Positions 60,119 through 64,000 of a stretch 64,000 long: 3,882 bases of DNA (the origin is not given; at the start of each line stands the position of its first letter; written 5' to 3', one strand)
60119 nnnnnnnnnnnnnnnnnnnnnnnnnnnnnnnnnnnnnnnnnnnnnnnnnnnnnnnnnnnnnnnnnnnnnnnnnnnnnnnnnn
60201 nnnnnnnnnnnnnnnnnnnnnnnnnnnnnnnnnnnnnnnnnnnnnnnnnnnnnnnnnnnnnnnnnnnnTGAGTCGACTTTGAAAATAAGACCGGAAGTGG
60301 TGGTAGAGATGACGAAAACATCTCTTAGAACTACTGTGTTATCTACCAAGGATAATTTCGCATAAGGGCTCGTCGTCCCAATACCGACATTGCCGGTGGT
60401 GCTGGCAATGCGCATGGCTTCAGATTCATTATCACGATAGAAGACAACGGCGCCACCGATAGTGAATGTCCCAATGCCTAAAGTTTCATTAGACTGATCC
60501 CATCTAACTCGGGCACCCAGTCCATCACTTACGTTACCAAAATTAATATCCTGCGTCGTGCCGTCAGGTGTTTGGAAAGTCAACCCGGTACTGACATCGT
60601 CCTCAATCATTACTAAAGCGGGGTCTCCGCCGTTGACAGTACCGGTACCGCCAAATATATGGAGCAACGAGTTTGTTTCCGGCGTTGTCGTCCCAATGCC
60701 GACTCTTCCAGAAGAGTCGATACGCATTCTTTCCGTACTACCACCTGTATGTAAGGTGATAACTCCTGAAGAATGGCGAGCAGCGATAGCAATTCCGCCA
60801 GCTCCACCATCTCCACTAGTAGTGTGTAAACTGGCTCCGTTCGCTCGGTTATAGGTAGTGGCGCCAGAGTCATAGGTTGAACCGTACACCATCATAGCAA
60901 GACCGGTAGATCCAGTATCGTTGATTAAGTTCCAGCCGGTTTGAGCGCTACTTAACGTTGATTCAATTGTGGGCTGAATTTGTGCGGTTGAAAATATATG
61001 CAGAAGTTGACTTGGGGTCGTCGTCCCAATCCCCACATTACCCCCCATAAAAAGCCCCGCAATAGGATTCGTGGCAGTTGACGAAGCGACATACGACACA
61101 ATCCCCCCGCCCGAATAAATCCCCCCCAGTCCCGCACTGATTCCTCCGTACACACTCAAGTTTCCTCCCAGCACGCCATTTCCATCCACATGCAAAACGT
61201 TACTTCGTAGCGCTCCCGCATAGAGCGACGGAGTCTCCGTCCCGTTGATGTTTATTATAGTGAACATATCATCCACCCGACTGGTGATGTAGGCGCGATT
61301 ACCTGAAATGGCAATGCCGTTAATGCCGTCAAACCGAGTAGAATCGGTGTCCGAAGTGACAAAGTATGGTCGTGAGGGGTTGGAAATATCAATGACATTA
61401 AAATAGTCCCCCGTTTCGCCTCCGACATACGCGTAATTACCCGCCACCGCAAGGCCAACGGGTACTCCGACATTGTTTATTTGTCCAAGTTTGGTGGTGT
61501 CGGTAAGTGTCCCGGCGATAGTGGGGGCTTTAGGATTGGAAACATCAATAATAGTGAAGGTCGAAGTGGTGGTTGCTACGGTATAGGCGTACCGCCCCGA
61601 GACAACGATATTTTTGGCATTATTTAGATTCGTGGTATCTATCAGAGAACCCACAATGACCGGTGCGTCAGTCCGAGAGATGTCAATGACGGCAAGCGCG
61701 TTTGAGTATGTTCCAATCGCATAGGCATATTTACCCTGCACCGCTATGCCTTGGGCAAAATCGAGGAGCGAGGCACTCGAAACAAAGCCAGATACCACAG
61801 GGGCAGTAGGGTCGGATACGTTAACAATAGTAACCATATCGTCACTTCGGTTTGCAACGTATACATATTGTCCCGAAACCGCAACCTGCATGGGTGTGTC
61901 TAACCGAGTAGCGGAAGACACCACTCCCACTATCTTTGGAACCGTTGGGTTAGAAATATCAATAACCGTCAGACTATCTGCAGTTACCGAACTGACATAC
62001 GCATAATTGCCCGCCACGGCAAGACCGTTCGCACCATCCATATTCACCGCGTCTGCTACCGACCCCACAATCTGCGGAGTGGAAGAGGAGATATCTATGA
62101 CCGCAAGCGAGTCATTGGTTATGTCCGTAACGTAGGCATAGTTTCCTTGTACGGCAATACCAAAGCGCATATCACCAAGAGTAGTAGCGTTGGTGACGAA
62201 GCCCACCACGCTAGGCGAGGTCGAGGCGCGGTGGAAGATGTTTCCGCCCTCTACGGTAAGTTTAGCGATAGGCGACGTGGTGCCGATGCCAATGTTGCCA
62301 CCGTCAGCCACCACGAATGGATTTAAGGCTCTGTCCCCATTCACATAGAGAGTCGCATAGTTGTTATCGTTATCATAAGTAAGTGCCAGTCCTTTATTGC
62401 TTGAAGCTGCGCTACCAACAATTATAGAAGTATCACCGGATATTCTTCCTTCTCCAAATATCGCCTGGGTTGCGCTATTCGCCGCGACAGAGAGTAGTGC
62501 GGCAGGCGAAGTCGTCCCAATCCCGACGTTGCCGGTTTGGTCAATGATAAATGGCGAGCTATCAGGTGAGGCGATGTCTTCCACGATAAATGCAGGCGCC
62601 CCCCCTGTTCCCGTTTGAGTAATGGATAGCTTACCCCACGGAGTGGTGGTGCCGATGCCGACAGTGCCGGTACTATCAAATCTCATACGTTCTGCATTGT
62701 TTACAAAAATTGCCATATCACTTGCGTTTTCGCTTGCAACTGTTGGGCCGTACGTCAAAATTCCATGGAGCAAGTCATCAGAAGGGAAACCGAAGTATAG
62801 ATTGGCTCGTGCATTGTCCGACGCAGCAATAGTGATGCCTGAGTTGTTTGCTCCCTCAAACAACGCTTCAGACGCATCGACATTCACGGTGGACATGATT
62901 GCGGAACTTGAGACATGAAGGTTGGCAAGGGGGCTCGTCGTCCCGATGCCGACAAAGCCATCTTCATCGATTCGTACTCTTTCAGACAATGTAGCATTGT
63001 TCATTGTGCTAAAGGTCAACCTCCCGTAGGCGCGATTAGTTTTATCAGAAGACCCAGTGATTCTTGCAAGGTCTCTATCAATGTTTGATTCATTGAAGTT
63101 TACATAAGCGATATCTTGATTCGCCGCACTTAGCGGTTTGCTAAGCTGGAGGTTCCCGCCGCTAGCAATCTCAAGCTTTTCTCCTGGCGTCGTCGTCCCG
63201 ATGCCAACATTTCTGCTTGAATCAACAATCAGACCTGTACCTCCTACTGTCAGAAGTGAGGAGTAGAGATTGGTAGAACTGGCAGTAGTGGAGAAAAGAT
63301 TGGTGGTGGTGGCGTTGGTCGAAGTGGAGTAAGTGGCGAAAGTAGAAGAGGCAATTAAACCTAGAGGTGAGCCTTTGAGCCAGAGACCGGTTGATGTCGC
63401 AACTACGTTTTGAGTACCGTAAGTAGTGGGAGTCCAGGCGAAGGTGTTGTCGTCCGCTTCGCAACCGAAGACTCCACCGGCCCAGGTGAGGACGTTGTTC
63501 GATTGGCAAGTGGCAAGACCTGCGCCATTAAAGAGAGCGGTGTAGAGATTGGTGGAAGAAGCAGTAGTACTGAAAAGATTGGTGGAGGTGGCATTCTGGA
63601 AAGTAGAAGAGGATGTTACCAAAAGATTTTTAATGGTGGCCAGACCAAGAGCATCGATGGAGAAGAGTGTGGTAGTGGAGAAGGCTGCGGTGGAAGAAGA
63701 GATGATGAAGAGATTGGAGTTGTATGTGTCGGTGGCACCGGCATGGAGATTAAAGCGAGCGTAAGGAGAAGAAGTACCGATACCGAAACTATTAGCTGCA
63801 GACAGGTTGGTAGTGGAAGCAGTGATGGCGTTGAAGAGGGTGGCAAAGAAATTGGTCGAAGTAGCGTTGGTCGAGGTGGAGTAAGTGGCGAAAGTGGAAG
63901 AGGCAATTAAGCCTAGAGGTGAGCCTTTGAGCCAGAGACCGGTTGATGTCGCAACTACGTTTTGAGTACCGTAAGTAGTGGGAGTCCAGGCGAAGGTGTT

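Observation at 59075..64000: Giant repeat-rich surface protein with a recent in-frame ~552-bp tandem duplication at its 5' end (window edge)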

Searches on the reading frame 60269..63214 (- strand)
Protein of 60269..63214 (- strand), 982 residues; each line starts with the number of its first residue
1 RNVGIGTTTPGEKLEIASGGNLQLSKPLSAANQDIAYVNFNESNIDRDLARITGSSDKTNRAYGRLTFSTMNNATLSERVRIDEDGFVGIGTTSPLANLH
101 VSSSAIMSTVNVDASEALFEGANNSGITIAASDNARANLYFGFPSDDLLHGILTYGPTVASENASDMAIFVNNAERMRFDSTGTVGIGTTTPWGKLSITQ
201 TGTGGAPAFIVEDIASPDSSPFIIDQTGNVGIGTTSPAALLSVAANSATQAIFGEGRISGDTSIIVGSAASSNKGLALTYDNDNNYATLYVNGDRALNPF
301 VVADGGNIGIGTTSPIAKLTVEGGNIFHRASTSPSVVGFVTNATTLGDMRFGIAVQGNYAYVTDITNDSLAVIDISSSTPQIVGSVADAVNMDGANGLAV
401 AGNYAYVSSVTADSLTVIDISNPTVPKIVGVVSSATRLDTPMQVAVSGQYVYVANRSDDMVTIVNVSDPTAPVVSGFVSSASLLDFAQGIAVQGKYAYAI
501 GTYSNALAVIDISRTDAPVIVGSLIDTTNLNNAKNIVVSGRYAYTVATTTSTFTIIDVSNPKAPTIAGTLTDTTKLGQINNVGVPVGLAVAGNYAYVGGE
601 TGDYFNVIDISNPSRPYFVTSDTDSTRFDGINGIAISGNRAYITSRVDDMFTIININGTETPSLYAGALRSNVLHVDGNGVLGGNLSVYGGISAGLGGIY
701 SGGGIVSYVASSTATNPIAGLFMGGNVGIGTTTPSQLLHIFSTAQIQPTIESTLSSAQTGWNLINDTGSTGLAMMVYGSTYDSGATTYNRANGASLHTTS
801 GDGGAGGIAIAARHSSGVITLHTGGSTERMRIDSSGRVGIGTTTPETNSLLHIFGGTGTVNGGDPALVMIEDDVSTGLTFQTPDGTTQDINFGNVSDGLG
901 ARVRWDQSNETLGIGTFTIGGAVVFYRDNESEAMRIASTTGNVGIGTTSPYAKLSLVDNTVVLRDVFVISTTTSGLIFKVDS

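Call 78: search_dna_similar(query=window:60269-63214:-, collection=phages, mode=protein, max_evalue=0.001, max_rows=12)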
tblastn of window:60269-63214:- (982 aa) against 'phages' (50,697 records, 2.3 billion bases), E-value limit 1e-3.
Records with a match: 40; places in all: 61; records where one place covers at least 80% of the query: 0.
Best place of each record, by identity: <60% 40.
By first word of the organism name: Synechococcus 14; Pelagibacter 9; Cyanophage 7; Roseobacter 3; Prochlorococcus 2; Caudoviricetes 2; Thermus 2; Bacteriophage 1.
By host as written in the record: Candidatus Pelagibacter sp. HTCC7211 5; Synechococcus sp. WH8017 4; Candidatus Pelagibacter sp H2P3alpha 3; Parasynechococcus marenigrum WH 8102 3; Synechococcus sp. WH 7803 3; - 3; Synechococcus sp. 2; Synechococcus sp. KSHK05 2; and 11 more.
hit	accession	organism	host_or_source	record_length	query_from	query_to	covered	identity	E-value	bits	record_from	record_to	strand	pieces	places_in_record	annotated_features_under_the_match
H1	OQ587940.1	Synechococcus phage S-CRES2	Synechococcus sp.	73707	2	955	59%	29.6%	4e-11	127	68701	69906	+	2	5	chaperone of endosialidase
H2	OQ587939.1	Synechococcus phage S-CRES1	Synechococcus sp.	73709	2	955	59%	29.4%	3e-10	124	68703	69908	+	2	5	chaperone of endosialidase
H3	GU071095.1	Synechococcus phage S-SM2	Synechococcus sp. WH8017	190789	2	960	59%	27.9%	9e-8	112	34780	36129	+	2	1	phage tail fiber-like protein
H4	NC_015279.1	Synechococcus phage S-SM2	Synechococcus sp. WH8017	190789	2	960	59%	27.9%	9e-8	112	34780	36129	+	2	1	tail fiber protein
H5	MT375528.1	Pelagibacter phage Jormungand EXVC012P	Candidatus Pelagibacter sp H2P3alpha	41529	33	952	57%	28.7%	4e-5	154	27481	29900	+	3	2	tail fiber | hypothetical protein (x2)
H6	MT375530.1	Pelagibacter phage Ran EXVC014P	Candidatus Pelagibacter sp H2P3alpha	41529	33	949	57%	28.1%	3e-5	106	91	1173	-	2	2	hypothetical protein (x2)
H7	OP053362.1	Cyanophage S-TIM54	Parasynechococcus marenigrum WH 8102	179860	51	956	59%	26.6%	1e-4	102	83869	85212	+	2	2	virion structural protein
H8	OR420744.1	Pelagibacter phage HTVC134P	Candidatus Pelagibacter sp. HTCC7211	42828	77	958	49%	28.5%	2e-12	130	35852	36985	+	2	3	hypothetical protein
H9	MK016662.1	Synechococcus phage S-B28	Synechococcus sp. KSHK05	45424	3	964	45%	30.3%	6e-6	112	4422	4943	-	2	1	hypothetical protein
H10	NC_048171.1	Synechococcus phage S-B28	Synechococcus sp. KSHK05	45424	3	964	45%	30.3%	6e-6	112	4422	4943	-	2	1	tail fiber protein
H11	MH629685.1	Synechococcus virus S-PRM1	Synechococcus sp. WH 7803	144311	2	956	43%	28.1%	3e-7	111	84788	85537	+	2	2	putative tail fiber-like protein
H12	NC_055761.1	Synechococcus virus S-PRM1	Synechococcus sp. WH 7803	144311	2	956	43%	28.1%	3e-7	111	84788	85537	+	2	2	tail fiber protein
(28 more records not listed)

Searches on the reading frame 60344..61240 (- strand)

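Call 19: search_protein_families(library=pfam, proteins=[window:60344-61240:-], max_evalue=10)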
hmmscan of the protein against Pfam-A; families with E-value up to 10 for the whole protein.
window:60344-61240:- (299 aa): 1 family
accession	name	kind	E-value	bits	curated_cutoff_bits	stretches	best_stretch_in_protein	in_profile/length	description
PF20812.2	PM2_P3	-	0.2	12.2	27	1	27-52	6-31/61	Bacteriophage PM2, Viral membrane protein P3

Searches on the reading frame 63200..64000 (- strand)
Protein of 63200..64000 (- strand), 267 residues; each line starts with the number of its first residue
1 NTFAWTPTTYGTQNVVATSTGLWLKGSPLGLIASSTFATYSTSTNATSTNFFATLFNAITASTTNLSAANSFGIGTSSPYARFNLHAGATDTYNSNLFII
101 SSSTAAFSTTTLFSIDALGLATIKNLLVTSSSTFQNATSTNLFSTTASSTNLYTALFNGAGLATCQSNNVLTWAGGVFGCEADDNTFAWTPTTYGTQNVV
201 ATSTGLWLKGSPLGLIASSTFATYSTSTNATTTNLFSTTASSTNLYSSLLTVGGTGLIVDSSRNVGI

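Call 16: find_related_loci(query=window:63200-64000:-, collection=genome_contigs, flank=10000)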
Query window:63200-64000:- (267 aa) in genome_contigs; peptide patterns used: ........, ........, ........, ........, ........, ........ (x = any residue, [..] = any of these).
430 stretches matched a pattern; 25 encode a relative of the query (tblastn E <= 1e-3); 24 distinct loci.
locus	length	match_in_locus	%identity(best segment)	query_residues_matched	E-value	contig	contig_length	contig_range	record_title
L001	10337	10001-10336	65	2-265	1e-24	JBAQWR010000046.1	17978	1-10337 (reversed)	MAG: Minisyncoccia bacterium isolate MFD03282_ilm_asm_bin15 k127_30325, whole genome shotgun sequence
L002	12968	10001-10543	41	8-221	1e-23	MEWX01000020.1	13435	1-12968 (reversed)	MAG: Candidatus Adlerbacteria bacterium RIFCSPLOWO2_01_FULL_51_16 rifcsplowo2_01_scaffold_44915, whole genome shotgun se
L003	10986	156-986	37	3-220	3e-21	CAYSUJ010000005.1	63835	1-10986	MAG TPA_asm: uncultured Candidatus Saccharibacteria bacterium isolate SRP173033_co1_92 genome assembly, contig: NODE_580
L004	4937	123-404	55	119-206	9e-18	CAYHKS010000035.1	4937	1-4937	MAG TPA_asm: uncultured Candidatus Saccharibacteria bacterium isolate ERP119705_co13_489 genome assembly, contig: NODE_2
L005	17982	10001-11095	44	17-253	1e-15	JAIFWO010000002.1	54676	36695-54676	MAG: Candidatus Parcubacteria bacterium isolate viral-cat_51_11 PAFVLPS_2018_scaffold_3527, whole genome shotgun sequenc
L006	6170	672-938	50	97-191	6e-13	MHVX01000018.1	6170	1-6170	MAG: Candidatus Zambryskibacteria bacterium RIFCSPHIGHO2_12_FULL_43_12b rifcsphigho2_12_scaffold_26818, whole genome sho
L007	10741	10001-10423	40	125-267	8e-11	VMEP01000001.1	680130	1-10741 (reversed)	MAG: Parcubacteria group bacterium LiPW_30 LiPW30_scaffold_20, whole genome shotgun sequence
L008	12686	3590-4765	44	110-247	2e-10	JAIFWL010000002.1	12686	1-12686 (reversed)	MAG: Candidatus Parcubacteria bacterium isolate viral-cat_46_8 PAFVLPS_2018_scaffold_22399, whole genome shotgun sequenc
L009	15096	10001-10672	35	46-267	1e-9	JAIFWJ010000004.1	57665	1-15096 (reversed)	MAG: Candidatus Parcubacteria bacterium isolate viral-cat_44_14 PAFVLPS_2018_scaffold_1528, whole genome shotgun sequenc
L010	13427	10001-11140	70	24-267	2e-9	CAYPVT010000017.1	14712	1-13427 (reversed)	MAG TPA_asm: uncultured Candidatus Saccharibacteria bacterium isolate SRP062349_co2_260 genome assembly, contig: NODE_22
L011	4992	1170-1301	73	225-267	9e-9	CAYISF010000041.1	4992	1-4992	MAG TPA_asm: uncultured Candidatus Saccharibacteria bacterium isolate ERP119705_co3_578 genome assembly, contig: NODE_22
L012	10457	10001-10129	63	225-267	7e-8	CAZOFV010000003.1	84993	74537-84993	MAG TPA_asm: uncultured Candidatus Saccharibacteria bacterium isolate SRP302447_co4_93 genome assembly, contig: NODE_919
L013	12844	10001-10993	48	73-253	9e-8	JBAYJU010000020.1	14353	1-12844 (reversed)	MAG: Candidatus Paceibacterota bacterium isolate SO_2016_GW1_63 scaffold07320_OW334_2016, whole genome shotgun sequence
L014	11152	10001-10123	63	125-253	3e-6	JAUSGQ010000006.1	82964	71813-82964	MAG: bacterium isolate E14_metabat.bin.131 E14_k141_1638440, whole genome shotgun sequence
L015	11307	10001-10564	34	70-253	8e-6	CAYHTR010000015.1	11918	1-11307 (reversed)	MAG TPA_asm: uncultured Candidatus Saccharibacteria bacterium isolate ERP119705_co17_221 genome assembly, contig: NODE_7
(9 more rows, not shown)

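Call 19: search_protein_families(library=pfam, proteins=[window:63200-64000:-], max_evalue=10)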
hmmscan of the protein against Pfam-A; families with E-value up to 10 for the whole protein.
window:63200-64000:- (267 aa): 1 family
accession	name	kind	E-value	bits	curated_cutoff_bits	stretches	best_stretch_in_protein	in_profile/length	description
PF07054.16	Pericardin_rpt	-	0.073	13.6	24.4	0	10-22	4-16/35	Pericardin like repeat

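Call 71: find_related_loci(query=window:63215-64000:-, collection=metagenome_contigs, flank=10000)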
Query window:63215-64000:- (262 aa) in metagenome_contigs; peptide patterns used: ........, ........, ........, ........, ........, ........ (x = any residue, [..] = any of these).
600 stretches matched a pattern (row limit reached: there are more); 42 encode a relative of the query (tblastn E <= 1e-3); 41 distinct loci.
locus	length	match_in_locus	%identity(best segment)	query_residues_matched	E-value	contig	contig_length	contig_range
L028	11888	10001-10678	64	2-252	5e-38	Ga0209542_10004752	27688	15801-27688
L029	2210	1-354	75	3-247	9e-34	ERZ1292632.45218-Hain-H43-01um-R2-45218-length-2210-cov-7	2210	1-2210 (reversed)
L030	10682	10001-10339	74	3-247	7e-33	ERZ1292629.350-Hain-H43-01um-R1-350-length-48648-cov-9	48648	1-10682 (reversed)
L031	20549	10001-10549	57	57-262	2e-24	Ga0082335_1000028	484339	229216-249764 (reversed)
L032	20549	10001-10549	57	57-262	2e-24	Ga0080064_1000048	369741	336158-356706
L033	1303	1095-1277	77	132-249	8e-24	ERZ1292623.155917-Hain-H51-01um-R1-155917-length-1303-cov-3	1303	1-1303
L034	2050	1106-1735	57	96-214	2e-23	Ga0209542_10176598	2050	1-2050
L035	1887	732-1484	46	41-253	8e-23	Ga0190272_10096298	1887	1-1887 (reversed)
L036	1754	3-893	44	43-262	9e-22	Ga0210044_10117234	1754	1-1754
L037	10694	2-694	53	27-261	7e-20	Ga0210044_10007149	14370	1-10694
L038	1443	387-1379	60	44-262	2e-18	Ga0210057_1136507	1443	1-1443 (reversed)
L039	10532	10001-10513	42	108-245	3e-14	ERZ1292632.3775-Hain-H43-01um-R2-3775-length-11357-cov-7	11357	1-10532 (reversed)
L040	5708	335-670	50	141-262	9e-12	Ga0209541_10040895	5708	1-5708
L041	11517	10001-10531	43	66-253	3e-11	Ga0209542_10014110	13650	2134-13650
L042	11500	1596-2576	64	133-188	4e-11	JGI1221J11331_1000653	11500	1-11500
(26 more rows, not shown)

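Call 73: search_protein_families(library=pfam, proteins=[L031:8087-13678:+, L031:13675-15894:+, L031:16469-18631:+, L031:6214-7584:+, L031:971-3436:+], max_evalue=0.001)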
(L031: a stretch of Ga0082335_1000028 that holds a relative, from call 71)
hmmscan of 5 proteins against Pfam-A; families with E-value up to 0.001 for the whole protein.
L031:8087-13678:+ (1863 aa): 2 families
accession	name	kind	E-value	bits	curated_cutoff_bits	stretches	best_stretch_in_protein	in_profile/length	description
PF13884.11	Peptidase_S74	-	5.1e-11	43.1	22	1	1628-1683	1-57/58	Chaperone of endosialidase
PF05887.16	Trypan_PARP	-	0.0006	20.2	100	1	1750-1830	29-112/134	Procyclic acidic repetitive protein (PARP)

L031:13675-15894:+ (739 aa): 4 families
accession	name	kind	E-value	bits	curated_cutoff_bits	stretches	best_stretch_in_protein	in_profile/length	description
PF13385.13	Laminin_G_3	-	1.3e-74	249.9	27.6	3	564-732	1-151/151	Concanavalin A-like lectin/glucanases superfamily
PF00354.24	Pentaxin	-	3.5e-11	43.6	25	0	651-737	81-169/194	Pentaxin family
PF02973.23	Sialidase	-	1.6e-09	38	26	0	425-495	114-182/189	Sialidase, N-terminal domain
PF02210.31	Laminin_G_2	-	2.1e-09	38.3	22.9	1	134-224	2-86/126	Laminin G domain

L031:16469-18631:+ (720 aa): 3 families
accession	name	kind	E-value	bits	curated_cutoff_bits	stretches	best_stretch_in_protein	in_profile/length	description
PF13385.13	Laminin_G_3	-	1.7e-49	168.3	27.6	2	543-712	1-150/151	Concanavalin A-like lectin/glucanases superfamily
PF02973.23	Sialidase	-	6.5e-10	39.3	26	1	190-259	115-183/189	Sialidase, N-terminal domain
PF00354.24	Pentaxin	-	0.00066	19.9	25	0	563-718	27-169/194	Pentaxin family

L031:6214-7584:+ (456 aa): 2 families
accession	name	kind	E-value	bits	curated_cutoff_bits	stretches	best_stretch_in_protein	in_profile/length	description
PF02934.20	GatB_N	-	1.1e-103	346.6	23.4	1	7-281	2-272/277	GatB/GatE catalytic domain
PF02637.23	GatB_Yqey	-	2.7e-22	79.7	27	1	334-456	17-148/148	GatB domain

L031:971-3436:+ (821 aa): 5 families
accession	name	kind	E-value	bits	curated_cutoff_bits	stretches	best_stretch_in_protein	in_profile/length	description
PF07517.20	SecA_DEAD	-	2.7e-121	404.7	24.6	1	5-409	2-289/290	SecA DEAD-like domain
PF21090.3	P-loop_SecA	-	2.7e-76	256.2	27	2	425-529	1-105/205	SecA P-loop domain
PF07516.18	SecA_SW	-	8.4e-45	153.7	26.7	2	668-764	106-198/200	SecA Wing and Scaffold domain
PF01043.26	SecA_PP_bind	-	1.4e-39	135.5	23.5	1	260-366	4-110/110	SecA preprotein cross-linking domain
PF02810.21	SEC-C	-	7.2e-11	42.2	20.4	1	801-818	1-18/19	SEC-C motif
